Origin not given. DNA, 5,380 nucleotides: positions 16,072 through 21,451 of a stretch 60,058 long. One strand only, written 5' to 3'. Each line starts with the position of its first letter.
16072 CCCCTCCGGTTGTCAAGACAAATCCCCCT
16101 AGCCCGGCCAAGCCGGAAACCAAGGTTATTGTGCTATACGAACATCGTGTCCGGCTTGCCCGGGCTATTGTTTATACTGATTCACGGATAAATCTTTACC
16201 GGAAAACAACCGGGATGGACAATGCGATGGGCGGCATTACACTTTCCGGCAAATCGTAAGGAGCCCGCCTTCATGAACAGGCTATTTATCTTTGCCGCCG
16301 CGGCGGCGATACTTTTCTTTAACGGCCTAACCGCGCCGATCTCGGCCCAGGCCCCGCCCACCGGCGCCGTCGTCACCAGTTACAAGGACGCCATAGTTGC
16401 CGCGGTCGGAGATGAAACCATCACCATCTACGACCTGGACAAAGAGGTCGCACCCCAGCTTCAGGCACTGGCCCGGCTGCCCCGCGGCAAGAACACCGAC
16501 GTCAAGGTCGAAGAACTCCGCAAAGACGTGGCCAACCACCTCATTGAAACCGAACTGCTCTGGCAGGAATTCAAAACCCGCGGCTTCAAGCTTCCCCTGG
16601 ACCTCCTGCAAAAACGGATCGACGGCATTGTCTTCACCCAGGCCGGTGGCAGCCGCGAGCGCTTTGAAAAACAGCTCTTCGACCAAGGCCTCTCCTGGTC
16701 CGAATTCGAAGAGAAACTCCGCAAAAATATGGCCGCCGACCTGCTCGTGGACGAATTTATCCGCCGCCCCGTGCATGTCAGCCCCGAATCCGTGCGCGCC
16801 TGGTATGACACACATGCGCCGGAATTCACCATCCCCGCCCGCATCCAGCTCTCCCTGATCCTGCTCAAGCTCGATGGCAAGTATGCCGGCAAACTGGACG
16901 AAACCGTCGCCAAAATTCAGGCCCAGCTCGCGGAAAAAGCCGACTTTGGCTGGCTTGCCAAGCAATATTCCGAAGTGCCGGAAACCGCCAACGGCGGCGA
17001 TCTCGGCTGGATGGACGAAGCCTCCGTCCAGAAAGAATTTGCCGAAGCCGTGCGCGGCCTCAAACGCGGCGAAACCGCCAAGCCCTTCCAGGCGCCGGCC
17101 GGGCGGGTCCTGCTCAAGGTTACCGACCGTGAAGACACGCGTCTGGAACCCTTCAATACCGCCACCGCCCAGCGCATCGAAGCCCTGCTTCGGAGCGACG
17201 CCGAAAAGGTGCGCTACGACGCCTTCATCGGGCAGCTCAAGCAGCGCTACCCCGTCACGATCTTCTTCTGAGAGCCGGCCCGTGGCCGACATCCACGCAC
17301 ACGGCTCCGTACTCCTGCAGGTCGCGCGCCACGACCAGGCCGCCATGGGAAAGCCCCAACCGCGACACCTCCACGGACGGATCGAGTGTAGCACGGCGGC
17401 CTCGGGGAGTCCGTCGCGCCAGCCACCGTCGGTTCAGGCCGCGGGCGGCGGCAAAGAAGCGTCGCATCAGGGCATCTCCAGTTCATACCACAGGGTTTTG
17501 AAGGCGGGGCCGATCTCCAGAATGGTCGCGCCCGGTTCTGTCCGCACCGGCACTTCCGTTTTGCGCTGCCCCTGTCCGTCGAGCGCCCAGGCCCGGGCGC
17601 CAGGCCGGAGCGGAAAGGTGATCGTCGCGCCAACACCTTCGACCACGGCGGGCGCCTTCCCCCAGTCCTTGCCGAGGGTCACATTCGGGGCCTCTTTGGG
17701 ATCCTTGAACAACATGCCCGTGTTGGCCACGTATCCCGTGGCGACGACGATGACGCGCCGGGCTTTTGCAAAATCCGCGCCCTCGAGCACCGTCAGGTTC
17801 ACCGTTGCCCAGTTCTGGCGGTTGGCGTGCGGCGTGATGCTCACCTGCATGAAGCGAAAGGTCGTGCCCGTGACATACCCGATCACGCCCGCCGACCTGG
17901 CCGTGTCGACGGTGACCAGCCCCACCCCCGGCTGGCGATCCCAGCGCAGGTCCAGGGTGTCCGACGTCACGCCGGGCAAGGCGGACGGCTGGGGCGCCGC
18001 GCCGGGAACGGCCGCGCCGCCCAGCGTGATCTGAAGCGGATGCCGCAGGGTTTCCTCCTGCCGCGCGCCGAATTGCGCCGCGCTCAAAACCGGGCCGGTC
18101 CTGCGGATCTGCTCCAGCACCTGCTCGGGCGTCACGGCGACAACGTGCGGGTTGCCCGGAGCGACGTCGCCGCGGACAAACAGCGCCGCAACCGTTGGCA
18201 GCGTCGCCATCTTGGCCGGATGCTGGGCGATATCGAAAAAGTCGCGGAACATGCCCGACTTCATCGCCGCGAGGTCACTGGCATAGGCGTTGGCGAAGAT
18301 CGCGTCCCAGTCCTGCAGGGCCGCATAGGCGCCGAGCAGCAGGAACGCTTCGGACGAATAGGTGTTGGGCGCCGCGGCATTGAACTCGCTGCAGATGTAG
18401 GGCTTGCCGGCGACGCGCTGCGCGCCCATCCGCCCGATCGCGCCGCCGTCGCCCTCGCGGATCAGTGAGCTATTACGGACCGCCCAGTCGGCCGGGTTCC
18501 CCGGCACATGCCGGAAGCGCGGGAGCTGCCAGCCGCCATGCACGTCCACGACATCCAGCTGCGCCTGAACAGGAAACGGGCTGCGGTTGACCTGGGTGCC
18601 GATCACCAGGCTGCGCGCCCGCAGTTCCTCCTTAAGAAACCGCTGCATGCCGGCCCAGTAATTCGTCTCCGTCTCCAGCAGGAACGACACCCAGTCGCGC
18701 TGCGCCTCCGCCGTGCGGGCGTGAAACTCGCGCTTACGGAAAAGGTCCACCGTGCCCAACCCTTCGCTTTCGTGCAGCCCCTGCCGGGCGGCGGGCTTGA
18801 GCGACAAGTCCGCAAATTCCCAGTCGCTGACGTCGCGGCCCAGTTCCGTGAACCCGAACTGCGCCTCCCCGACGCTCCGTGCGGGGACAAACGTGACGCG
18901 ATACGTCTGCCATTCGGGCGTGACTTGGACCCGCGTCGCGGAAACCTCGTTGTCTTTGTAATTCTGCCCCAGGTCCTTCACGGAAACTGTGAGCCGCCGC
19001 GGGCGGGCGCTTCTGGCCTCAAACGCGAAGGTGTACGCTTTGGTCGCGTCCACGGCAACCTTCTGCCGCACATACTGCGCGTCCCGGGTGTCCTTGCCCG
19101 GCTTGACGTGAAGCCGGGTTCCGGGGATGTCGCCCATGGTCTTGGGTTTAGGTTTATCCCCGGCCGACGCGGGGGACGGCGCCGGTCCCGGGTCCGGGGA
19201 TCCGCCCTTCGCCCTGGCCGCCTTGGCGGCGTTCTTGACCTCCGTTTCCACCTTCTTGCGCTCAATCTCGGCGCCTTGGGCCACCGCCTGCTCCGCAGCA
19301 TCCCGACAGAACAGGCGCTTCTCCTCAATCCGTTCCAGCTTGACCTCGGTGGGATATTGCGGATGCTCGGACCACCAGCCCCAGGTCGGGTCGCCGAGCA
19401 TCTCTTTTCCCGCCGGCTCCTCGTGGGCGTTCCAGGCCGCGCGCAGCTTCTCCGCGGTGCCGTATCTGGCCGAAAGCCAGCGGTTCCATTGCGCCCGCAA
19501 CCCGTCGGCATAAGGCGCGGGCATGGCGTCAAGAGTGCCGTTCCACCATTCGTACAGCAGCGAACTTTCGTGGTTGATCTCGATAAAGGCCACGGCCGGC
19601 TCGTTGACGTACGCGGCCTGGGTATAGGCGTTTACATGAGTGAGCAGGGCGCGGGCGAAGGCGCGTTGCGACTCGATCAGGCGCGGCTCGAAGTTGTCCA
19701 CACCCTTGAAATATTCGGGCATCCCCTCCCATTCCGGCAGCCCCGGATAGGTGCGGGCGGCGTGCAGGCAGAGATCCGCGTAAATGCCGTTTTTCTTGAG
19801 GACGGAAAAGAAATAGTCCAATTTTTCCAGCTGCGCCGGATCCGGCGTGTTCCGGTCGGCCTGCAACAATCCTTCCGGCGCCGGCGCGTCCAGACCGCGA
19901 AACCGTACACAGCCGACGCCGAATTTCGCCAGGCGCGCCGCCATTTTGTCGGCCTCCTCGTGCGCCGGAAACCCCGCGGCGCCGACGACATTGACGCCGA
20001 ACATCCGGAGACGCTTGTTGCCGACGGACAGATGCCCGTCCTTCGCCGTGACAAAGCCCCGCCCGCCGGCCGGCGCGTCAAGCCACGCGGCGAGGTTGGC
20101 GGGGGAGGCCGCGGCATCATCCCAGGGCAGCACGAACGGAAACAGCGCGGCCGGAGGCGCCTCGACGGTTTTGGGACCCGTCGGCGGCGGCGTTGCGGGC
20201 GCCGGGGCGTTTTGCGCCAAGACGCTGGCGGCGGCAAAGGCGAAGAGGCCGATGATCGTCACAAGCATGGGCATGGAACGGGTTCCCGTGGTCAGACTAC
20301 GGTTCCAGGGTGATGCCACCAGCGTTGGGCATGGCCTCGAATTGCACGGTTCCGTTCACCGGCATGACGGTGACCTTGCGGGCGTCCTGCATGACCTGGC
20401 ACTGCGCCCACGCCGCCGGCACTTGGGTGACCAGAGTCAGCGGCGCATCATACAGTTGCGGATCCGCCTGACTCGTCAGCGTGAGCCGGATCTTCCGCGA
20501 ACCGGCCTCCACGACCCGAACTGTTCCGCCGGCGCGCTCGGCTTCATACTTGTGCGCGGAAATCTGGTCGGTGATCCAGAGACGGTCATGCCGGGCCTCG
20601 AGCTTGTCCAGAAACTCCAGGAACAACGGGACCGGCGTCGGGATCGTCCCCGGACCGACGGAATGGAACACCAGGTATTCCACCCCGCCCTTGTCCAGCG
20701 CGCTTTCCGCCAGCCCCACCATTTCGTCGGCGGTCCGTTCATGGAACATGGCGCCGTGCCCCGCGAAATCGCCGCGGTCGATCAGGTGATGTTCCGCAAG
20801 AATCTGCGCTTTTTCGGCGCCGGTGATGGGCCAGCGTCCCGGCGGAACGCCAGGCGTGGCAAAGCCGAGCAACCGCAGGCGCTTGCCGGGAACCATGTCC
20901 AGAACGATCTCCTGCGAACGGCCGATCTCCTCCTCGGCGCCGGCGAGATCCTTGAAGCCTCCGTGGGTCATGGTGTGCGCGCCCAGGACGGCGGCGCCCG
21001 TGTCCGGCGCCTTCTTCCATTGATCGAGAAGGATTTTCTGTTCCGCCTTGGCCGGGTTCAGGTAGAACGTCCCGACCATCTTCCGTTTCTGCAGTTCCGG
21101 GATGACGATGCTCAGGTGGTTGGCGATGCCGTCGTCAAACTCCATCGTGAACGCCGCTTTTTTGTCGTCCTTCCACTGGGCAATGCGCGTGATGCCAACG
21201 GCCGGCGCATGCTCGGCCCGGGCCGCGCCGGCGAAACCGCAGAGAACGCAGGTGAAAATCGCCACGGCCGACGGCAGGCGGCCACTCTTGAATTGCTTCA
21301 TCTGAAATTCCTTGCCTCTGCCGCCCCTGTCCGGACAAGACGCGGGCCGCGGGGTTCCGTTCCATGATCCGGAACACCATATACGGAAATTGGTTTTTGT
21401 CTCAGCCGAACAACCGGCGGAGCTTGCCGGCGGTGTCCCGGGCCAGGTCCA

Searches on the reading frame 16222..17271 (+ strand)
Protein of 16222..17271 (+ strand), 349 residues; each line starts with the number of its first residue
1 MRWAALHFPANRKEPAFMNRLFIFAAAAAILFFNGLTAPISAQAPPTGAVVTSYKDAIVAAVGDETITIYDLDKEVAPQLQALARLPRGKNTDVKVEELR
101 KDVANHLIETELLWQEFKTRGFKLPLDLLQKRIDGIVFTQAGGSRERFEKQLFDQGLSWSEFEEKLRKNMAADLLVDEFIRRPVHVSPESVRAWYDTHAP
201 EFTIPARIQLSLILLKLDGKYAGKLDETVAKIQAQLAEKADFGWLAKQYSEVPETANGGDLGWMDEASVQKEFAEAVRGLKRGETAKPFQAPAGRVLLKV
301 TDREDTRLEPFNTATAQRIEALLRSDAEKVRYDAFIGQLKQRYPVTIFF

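Call 57: search_protein_families(library=pfam, proteins=[window:16222-17271:+], max_evalue=0.001)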
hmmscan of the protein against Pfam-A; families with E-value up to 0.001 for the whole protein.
window:16222-17271:+ (349 aa): 6 families
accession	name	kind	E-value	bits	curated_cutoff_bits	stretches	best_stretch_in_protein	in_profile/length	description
PF13624.11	SurA_N_3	-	2.5e-15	57.1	27.2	1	52-172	35-158/162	SurA-like N-terminal domain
PF13616.12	Rotamase_3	-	2.4e-14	54.3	22.5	1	207-303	15-115/116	PPIC-type PPIASE domain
PF00639.27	Rotamase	-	2.5e-14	54.5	21.7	1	224-302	17-97/97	PPIC-type PPIASE domain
PF13145.12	Rotamase_2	-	1.6e-13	52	27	1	186-314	1-119/121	PPIC-type PPIASE domain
PF09312.16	SurA_N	-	3.9e-07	30.7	30.8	1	56-172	2-114/118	SurA N-terminal domain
PF13623.11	SurA_N_2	-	6.2e-07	29.8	28.5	1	48-138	32-124/145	SurA-like N-terminal domain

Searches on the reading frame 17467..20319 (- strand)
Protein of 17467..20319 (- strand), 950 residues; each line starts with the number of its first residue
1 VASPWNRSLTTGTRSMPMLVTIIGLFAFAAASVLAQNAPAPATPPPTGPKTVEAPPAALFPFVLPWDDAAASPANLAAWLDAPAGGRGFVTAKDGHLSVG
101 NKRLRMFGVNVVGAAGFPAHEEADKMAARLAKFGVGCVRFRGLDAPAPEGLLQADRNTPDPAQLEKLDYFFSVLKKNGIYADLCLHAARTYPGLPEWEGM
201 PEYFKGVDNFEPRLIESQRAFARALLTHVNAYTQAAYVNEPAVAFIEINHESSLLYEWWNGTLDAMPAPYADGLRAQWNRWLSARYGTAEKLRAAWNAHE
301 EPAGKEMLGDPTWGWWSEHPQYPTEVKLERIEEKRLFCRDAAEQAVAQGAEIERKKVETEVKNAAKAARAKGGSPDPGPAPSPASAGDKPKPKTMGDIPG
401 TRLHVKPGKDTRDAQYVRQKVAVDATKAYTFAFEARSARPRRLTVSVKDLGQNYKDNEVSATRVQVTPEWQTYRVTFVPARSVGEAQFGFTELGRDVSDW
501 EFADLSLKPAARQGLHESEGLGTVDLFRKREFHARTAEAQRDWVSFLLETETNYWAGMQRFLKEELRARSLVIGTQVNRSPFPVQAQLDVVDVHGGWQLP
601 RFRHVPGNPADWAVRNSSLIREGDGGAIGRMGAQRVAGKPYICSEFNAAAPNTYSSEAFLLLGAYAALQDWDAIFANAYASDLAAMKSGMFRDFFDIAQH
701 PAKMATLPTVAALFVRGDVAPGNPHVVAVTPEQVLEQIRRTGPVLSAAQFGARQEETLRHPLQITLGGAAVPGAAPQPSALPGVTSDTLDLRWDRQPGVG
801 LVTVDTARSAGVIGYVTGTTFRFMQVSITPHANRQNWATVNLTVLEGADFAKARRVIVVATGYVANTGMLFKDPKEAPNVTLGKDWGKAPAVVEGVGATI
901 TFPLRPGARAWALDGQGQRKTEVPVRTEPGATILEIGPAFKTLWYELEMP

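Call 58: search_protein_families(library=pfam, proteins=[window:17467-20319:-], max_evalue=0.001)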
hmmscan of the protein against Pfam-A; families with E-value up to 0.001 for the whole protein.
window:17467-20319:- (950 aa): 1 family
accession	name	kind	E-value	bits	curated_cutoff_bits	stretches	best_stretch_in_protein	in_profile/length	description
PF02018.23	CBM_4_9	-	2.2e-07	31.8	25.9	1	402-487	38-126/136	Carbohydrate binding domain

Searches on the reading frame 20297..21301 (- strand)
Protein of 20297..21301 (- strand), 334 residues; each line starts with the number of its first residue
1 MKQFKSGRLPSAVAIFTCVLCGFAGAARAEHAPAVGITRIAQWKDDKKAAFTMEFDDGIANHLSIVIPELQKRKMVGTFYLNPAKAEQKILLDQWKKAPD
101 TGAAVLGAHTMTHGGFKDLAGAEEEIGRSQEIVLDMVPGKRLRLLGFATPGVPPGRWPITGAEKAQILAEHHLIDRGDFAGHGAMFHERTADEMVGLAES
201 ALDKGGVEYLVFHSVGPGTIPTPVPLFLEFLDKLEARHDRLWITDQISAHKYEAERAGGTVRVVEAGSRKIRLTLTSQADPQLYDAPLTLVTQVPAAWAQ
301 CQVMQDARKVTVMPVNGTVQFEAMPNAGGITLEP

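Call 58: search_protein_families(library=pfam, proteins=[window:20297-21301:-], max_evalue=0.001)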
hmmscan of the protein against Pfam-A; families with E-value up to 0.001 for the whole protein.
window:20297-21301:- (334 aa): 1 family
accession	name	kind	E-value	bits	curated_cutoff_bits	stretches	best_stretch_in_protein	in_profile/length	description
PF01522.26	Polysacc_deac_1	-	8.8e-07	29.4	23.1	1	47-144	5-100/124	Polysaccharide deacetylase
